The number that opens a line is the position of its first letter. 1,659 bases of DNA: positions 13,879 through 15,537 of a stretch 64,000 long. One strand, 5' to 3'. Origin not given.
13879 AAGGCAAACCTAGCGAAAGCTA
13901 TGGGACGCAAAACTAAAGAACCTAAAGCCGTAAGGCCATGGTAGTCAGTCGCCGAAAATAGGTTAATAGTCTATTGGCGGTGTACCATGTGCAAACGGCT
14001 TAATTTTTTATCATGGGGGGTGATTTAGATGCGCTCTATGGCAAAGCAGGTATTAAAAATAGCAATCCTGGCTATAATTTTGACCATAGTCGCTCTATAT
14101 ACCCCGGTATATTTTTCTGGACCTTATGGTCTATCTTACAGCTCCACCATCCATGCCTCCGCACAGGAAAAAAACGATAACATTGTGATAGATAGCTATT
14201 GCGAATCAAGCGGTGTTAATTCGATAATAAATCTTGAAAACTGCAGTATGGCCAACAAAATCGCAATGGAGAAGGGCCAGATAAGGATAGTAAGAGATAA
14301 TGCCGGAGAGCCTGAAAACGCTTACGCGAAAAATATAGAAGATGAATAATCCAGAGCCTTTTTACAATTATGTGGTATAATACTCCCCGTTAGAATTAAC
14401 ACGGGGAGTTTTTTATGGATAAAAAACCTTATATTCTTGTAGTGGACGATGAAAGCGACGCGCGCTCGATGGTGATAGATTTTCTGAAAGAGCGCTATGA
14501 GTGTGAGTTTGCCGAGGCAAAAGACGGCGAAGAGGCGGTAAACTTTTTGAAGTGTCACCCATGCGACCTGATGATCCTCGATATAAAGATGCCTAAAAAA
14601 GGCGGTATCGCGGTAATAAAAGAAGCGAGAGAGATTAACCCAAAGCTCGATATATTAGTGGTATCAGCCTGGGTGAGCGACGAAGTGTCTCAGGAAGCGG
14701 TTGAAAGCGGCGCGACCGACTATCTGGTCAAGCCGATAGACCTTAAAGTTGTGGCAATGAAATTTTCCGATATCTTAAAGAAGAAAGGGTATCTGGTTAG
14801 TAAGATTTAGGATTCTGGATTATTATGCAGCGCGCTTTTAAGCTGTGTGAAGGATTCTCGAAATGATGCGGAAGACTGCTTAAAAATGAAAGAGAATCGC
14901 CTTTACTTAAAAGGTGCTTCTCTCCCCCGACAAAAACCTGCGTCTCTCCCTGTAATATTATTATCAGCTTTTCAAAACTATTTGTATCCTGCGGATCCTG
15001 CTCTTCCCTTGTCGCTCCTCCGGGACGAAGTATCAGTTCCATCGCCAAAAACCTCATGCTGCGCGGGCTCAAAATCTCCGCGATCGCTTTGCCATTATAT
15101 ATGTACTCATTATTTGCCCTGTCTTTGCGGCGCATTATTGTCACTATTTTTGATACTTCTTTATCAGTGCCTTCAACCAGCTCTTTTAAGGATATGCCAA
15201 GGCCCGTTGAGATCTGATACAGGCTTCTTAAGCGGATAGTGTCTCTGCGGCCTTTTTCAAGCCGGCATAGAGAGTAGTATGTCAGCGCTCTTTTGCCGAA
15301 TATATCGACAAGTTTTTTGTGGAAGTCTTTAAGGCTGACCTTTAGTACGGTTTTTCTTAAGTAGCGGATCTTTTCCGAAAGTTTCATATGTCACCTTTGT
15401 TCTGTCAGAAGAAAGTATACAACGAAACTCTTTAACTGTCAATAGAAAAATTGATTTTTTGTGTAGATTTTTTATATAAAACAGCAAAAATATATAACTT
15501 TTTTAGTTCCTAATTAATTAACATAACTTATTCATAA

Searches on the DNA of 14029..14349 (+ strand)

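Call 12: search_rna_families(source=L001, threshold=gathering, show_alignments=2)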
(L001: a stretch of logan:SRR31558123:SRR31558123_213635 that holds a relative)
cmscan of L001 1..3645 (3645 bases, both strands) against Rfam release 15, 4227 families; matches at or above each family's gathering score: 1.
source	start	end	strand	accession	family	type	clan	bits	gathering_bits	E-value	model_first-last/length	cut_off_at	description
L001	1296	1382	+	RF01051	c-di-GMP-I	Cis-reg; riboswitch;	CL00126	57.6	35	6.7e-10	1-87/87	no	c-di-GMP-I riboswitch aptamer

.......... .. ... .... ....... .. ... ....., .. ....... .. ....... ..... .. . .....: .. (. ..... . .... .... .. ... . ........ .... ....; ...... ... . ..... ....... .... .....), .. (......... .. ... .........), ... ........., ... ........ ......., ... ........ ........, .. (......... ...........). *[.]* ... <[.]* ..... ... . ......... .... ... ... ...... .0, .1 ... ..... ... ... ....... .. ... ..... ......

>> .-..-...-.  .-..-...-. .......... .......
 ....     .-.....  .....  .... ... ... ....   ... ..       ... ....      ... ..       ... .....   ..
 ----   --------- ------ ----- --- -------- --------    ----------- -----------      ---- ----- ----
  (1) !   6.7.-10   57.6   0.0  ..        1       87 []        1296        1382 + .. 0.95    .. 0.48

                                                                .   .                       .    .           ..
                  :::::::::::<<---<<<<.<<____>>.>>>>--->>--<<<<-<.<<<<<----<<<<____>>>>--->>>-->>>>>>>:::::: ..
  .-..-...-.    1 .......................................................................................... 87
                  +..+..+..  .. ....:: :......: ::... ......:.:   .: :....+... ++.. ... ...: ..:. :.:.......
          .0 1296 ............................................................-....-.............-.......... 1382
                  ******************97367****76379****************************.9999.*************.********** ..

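Call 40: search_rna_families(sources=[L002, L003, L004, L005, L006, L007, L008, L009, L010, L011, L012], threshold=gathering)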
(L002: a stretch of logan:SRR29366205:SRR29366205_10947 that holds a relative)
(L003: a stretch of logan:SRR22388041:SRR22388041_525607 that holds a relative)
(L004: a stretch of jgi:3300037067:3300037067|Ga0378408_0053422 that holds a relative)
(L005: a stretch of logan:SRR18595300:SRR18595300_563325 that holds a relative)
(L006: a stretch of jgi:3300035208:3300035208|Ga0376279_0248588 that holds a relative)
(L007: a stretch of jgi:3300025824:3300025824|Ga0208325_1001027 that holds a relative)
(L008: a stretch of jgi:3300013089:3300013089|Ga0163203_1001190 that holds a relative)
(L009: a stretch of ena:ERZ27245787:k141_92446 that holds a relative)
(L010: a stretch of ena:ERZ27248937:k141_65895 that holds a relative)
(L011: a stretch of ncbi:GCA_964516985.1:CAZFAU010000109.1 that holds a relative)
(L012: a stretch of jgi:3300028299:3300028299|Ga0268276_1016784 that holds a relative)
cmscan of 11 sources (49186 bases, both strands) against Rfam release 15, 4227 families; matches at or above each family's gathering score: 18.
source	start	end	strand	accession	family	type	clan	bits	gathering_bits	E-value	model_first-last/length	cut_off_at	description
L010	2063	2136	-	RF00005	tRNA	Gene; tRNA;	CL00001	69.7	29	2.9e-13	1-71/71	no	tRNA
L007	2031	2104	-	RF00005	tRNA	Gene; tRNA;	CL00001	68.5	29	6e-13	1-71/71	no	tRNA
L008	2031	2104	-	RF00005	tRNA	Gene; tRNA;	CL00001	68.5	29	6e-13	1-71/71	no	tRNA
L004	846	933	+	RF01051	c-di-GMP-I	Cis-reg; riboswitch;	CL00126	63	35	4.3e-10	1-87/87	no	c-di-GMP-I riboswitch aptamer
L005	728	815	+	RF01051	c-di-GMP-I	Cis-reg; riboswitch;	CL00126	63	35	4.3e-10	1-87/87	no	c-di-GMP-I riboswitch aptamer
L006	285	372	+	RF01051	c-di-GMP-I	Cis-reg; riboswitch;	CL00126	63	35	4.3e-10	1-87/87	no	c-di-GMP-I riboswitch aptamer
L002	989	1075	+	RF01051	c-di-GMP-I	Cis-reg; riboswitch;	CL00126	60.3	35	2.1e-09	1-87/87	no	c-di-GMP-I riboswitch aptamer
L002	4292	4365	+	RF00005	tRNA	Gene; tRNA;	CL00001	57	29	8.9e-10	1-71/71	no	tRNA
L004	4784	4857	+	RF00005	tRNA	Gene; tRNA;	CL00001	57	29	8.9e-10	1-71/71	no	tRNA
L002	4990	5078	+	RF00005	tRNA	Gene; tRNA;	CL00001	55.5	29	2.3e-09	1-71/71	no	tRNA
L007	3835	3922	+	RF01051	c-di-GMP-I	Cis-reg; riboswitch;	CL00126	53.1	35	1.2e-07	1-87/87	no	c-di-GMP-I riboswitch aptamer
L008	3835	3922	+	RF01051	c-di-GMP-I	Cis-reg; riboswitch;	CL00126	53.1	35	1.2e-07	1-87/87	no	c-di-GMP-I riboswitch aptamer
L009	858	945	+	RF01051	c-di-GMP-I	Cis-reg; riboswitch;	CL00126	53.1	35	1.2e-07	1-87/87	no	c-di-GMP-I riboswitch aptamer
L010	3858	3945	+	RF01051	c-di-GMP-I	Cis-reg; riboswitch;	CL00126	51.7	35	2.6e-07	1-87/87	no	c-di-GMP-I riboswitch aptamer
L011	1777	1864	+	RF01051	c-di-GMP-I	Cis-reg; riboswitch;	CL00126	51.7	35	2.6e-07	1-87/87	no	c-di-GMP-I riboswitch aptamer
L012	1083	1170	+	RF01051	c-di-GMP-I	Cis-reg; riboswitch;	CL00126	51.7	35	2.6e-07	1-87/87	no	c-di-GMP-I riboswitch aptamer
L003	308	432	+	RF01051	c-di-GMP-I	Cis-reg; riboswitch;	CL00126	50.8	35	4.2e-07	1-87/87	no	c-di-GMP-I riboswitch aptamer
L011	1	55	-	RF00005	tRNA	Gene; tRNA;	CL00001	38.8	29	9.3e-05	1-52/71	3'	tRNA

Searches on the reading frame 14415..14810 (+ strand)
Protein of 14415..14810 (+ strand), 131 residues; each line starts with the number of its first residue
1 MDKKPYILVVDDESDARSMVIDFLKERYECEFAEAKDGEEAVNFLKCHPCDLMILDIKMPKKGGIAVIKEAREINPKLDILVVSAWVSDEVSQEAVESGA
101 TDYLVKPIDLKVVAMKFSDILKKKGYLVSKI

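Call 6: search_protein_families(library=pfam, proteins=[window:14415-14810:+], max_evalue=0.01)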
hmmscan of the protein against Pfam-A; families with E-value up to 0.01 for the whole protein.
window:14415-14810:+ (131 aa): 1 family
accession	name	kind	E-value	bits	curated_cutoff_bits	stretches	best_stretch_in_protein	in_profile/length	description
PF00072.30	Response_reg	-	5.2e-25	88.2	30.2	1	7-111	1-104/111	Response regulator receiver domain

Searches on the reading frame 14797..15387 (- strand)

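Call 6: search_protein_families(library=pfam, proteins=[window:14797-15387:-], max_evalue=0.01)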
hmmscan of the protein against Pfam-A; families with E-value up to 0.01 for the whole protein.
window:14797-15387:- (196 aa): 2 families
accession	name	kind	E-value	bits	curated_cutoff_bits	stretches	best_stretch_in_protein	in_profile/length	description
PF07883.17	Cupin_2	-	7.9e-10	38.8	27.2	1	131-190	11-69/70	Cupin domain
PF02311.25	AraC_binding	-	0.0054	16.9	21.1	1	138-188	23-74/135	AraC-like ligand binding domain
